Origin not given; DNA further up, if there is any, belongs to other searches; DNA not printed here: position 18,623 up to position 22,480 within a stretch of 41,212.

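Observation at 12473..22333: A 3286-aa protein with a lipid anchor as its only visible attachment and highly diverged modules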

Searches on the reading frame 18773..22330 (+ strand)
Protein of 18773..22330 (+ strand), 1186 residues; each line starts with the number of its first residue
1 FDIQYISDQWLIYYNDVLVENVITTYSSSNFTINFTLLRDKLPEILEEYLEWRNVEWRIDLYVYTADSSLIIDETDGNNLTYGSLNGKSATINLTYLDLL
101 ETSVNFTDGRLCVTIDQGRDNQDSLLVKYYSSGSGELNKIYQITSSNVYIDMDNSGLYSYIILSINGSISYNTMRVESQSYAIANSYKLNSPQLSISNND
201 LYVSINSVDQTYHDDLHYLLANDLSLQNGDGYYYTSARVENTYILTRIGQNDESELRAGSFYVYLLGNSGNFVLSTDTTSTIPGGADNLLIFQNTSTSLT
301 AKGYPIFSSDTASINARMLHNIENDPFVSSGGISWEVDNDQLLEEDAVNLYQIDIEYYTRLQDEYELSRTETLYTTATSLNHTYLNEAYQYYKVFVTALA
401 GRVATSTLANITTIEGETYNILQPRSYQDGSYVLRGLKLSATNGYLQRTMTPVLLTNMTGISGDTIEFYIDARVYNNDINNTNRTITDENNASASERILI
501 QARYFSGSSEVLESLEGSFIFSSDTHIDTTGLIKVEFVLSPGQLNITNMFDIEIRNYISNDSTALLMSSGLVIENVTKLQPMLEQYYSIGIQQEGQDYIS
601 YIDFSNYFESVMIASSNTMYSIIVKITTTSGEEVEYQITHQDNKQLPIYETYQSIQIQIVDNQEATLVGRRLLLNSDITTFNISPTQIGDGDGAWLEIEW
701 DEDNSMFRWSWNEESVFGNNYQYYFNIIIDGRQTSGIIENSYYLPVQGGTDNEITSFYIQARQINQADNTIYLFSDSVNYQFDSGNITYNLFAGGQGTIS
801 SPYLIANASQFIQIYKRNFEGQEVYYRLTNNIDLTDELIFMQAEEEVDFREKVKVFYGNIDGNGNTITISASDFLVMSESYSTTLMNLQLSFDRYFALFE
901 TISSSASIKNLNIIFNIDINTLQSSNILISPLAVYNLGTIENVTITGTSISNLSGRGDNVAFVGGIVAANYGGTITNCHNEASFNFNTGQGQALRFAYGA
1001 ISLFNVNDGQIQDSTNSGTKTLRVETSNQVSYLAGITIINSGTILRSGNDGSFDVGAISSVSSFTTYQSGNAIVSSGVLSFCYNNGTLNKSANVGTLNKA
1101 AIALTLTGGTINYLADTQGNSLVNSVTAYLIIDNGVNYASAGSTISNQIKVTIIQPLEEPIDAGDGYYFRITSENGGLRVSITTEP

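Call 57: predict_structure(alignment_id=A6)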
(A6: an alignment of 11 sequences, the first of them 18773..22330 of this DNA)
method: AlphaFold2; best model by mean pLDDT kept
length: 1186 residues; sequences in the alignment: 11
mean_pLDDT: 72.3   pTM: 0.52
mean pLDDT of the five models: 72.3, 70.8, 67.8, 67.3, 63.3
residues with pLDDT >= 90: 238; 70-90: 465; 50-70: 292; < 50: 191
segments of 3 or more residues with pLDDT < 50: 22-31, 43-52, 65-85, 196-200, 221-230, 233-239, 247-332, 337-342, 425-443, 561-564, 842-844
pLDDT, mean of each block of 10 residues (from residue 1): 59 59 44 50 45 53 51 40 48 58 65 66 72 69 76 69 64 56 64 51 57 54 44 48 49 36 40 45 37 43 34 34 41 49 59 69 62 71 61 60 62 67 48 40 56 77 88 79 81 83 81 89 72 89 80 77 56 86 87 81 91 80 93 91 88 92 76 89 77 71 85 59 88 86 83 88 79 85 79 89 92 87 90 80 59 89 94 80 79 89 95 84 77 95 90 64 91 95 72 77 94 93 73 93 95 81 82 93 90 79 90 89 81 86 68 84 90 85 83
secondary structure, 60 per line:
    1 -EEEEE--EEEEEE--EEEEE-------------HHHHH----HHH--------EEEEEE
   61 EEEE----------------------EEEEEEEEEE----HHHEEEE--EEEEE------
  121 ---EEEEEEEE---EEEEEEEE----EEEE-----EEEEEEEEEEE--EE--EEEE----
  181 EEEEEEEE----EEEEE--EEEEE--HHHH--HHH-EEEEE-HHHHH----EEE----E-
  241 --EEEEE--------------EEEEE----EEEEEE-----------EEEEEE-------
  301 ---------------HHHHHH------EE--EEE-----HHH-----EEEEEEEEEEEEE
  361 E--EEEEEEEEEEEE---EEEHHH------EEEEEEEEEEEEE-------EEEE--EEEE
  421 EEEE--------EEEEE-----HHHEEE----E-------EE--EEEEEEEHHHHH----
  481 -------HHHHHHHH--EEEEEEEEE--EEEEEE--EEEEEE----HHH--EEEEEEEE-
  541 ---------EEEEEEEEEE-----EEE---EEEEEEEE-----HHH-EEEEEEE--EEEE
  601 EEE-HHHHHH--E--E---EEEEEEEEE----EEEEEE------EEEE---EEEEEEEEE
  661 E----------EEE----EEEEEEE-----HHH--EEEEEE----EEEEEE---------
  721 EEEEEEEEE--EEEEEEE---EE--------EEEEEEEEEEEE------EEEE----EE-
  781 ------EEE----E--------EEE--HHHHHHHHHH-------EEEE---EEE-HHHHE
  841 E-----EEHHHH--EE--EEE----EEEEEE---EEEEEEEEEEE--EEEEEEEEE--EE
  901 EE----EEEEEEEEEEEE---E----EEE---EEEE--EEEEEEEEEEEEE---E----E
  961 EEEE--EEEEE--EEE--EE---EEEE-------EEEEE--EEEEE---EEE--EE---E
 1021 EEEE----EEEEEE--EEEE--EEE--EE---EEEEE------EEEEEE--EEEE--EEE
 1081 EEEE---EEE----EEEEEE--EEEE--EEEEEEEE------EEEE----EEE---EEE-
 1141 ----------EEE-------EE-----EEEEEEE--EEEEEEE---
elements in order (helices of 4 or more, strands of 3 or more residues): E2-6 E9-14 E17-21 H35-39 E55-64 E87-96 E104-107 E110-114 E124-131 E135-142 E147-150 E156-166 E173-176 E181-188 E193-197 E200-204 H207-210 E217-221 H223-227 E232-234 E243-247 E262-266 E271-276 E288-293 H316-321 E332-334 E348-361 E364-375 E379-381 E391-403 E411-414 E417-424 E433-437 E446-448 E465-471 H472-476 H488-495 E498-506 E509-514 E517-522 E532-539 E550-559 E565-567 E571-578 E588-594 E597-603 H605-610 E620-628 E633-638 E645-648 E652-661 E672-674 E679-685 E696-701 E706-711 E721-729 E732-738 E752-763 E770-773 E787-789 E803-805 H808-817 E825-828 E832-834 H836-839 H849-852 E859-861 E866-871 E875-885 E888-896 E899-902 E907-918 E927-929 E933-936 E939-951 E960-964 E967-971 E974-976 E984-987 E995-999 E1002-1006 E1010-1012 E1020-1024 E1029-1034 E1037-1040 E1043-1045 E1053-1057 E1064-1069 E1072-1075 E1078-1084 E1088-1090 E1095-1100 E1103-1106 E1109-1116 E1123-1126 E1131-1133 E1137-1139 E1151-1153 E1168-1174 E1177-1183
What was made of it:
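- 17963..19069 (+): Second region without a confident model (aa 1831-2199), containing the conserved block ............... Residues 2101-2199 were modelled only at low pLDDT (call 57).
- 19070..21130 (+): About 6-7 further beta-sandwich modules (aa 2200-2886). AF2 model of aa 2101-3286. aa 2204-2288 and 2540-2880 have moderate to high pLDDT; aa 2290-2540 are low (call 57).
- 21131..22330 (+): C-terminal right-handed beta-helix head of GLUG type (aa 2887-3286). AF2 pLDDT about 80-95 (call 57).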

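Call 63: fold_search(model_id=the predicted structure, library=pdb)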
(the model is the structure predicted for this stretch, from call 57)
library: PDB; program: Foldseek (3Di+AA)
matches with E <= 10: 1158; with E <= 0.001: 34
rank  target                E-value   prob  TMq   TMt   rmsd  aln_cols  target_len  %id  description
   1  8avb_B                1.6e-07  1.00  0.12  0.19  33.3       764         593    9  Cryo-EM structure for mouse leptin in complex with the mouse LEP-R ectodomain (1:2 mLEP:mLEPR model). (released 2023-04-05)
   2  8ave_B                5.1e-07  1.00  0.12  0.18  33.1       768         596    9  Human leptin in complex with the human LEP-R ectodomain fused to a C-terminal trimeric isoleucine GCN4 zipper (2:2 mod (released 2023-04-05)
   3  8dh8_A                5.8e-07  1.00  0.11  0.16  35.9       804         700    8  Leptin-bound leptin receptor complex-full ECD (released 2023-04-19)
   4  8oe4_D                1.5e-06  1.00  0.09  0.15  40.3       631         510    8  Cryo-EM structure of a pre-dimerized human IL-23 complete extracellular signaling complex. (released 2024-02-07)
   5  8x80_A                2.1e-06  1.00  0.12  0.15  33.9       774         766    9  Structure of leptin-LepR trimer with a small gap (released 2024-08-07)
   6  5e4q                  9.9e-06  1.00  0.10  0.24  13.3       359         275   14  Crystal structure of mouse CNTN3 FN1-FN3 domains (released 2016-08-31)
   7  8v2b_C                2.0e-05  0.99  0.11  0.16  36.7       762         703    8  Cryo-EM structure of mouse type II OSM receptor complex: model for full extracellular assembly (released 2024-11-20)
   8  3n6z                  5.0e-05  1.00  0.12  0.35  14.2       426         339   15  Crystal structure of a putative immunoglobulin A1 protease (BACOVA_03286) from Bacteroides ovatus at 1.30 A resolution (released 2010-07-21)
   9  8avd_B                8.1e-05  0.99  0.09  0.19  26.6       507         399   11  Cryo-EM structure for a 3:3 complex between mouse leptin and the mouse LEP-R ectodomain (local refinement) (released 2023-04-05)
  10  7uvl_P                8.5e-05  1.00  0.16  0.15  19.6       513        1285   12  IgA1 Protease with IgA1 substrate (released 2022-11-23)
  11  8v2b_B                8.9e-05  0.82  0.08  0.12  41.5       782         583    7  Cryo-EM structure of mouse type II OSM receptor complex: model for full extracellular assembly (released 2024-11-20)
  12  8dps_A                9.7e-05  1.00  0.09  0.22  16.3       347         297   11  The structure of the interleukin 11 signalling complex, truncated gp130 (released 2023-11-29)
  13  6xja_P                1.1e-04  1.00  0.17  0.16  17.0       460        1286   13  Streptococcus Pneumoniae IgA1 Protease with IgA1 substrate (released 2021-01-20)
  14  8dh9_A                1.3e-04  0.99  0.11  0.21  29.9       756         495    7  Leptin-bound leptin receptor complex-D3-D7 (released 2023-04-19)
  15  6xjb                  1.6e-04  1.00  0.14  0.13  18.4       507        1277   13  IgA1 Protease (released 2020-12-09)
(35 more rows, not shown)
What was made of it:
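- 21131..22330 (+): Foldseek: 3n6z at E 5e-5 and S. pneumoniae IgA1 protease 7uvl/6xja/6xjb at about 1e-4 (call 63).
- On GLUG motif / Peptidase_M26_N beta-helix (PF07581, PF05342): Foldseek hits 3n6z and the IgA1 protease (call 63).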

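Call 87: fold_search(model_id=the predicted structure, library=viral)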
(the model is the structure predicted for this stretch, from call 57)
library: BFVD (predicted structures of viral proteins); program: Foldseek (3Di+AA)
matches with E <= 10: 637; with E <= 0.001: 17
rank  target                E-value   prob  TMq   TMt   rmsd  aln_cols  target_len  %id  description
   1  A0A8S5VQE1            9.9e-11  1.00  0.16  0.29  28.8       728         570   14  (no name in the UniProt tables at hand)
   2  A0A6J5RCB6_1          1.3e-09  1.00  0.08  0.10  34.8       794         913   11  Fibronectin type III [uncultured Caudovirales phage]
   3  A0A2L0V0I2            2.7e-06  0.60  0.08  0.08  45.2      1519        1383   10  Autotransporter adhesin [Agrobacterium phage Atu_ph07]
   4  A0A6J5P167            4.0e-06  0.95  0.10  0.09  27.8      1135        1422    8  Fibronectin type III [uncultured Caudovirales phage]
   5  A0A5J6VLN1            2.1e-05  1.00  0.18  0.37  12.0       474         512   12  Uncharacterized protein [Megaviridae environmental sample]
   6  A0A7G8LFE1            2.4e-05  0.94  0.08  0.08  41.6       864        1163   11  (no name in the UniProt tables at hand)
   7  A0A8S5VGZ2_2          2.5e-05  0.96  0.10  0.09  37.8       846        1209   11  Uncharacterized protein [Myoviridae sp. ctkfK18]
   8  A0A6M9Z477            6.5e-05  0.89  0.08  0.11  49.5       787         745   10  (no name in the UniProt tables at hand)
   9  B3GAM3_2              9.3e-05  0.60  0.06  0.08  34.9       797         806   10  AMDV4_2 [uncultured virus]
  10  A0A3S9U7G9            1.4e-04  0.93  0.08  0.08  21.2       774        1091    7  (no name in the UniProt tables at hand)
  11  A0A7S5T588            2.4e-04  0.20  0.07  0.06  41.2      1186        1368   12  (no name in the UniProt tables at hand)
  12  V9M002                3.3e-04  0.75  0.08  0.12  33.3       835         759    9  Uncharacterized protein [Vibrio phage VP4B]
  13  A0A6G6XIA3            4.3e-04  0.09  0.05  0.05  46.5      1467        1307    8  (no name in the UniProt tables at hand)
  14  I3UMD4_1              6.7e-04  0.66  0.08  0.10  25.0       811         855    8  Tail protein [Colwellia phage 9A]
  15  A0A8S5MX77            7.6e-04  0.84  0.09  0.14  28.3       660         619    9  Interleukin-6 receptor subunit beta Receptor, Fibronectin Type III [Siphoviridae sp. ct91l7]
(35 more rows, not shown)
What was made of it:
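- Foldseek against viral structures returns some 'pectate lyase superfamily' tail proteins, at E about 1e-3 to 8e-3 (call 87). FN3 domains and beta-helices are common in phage tail proteins, and generic viral Foldseek hits were found (call 87).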
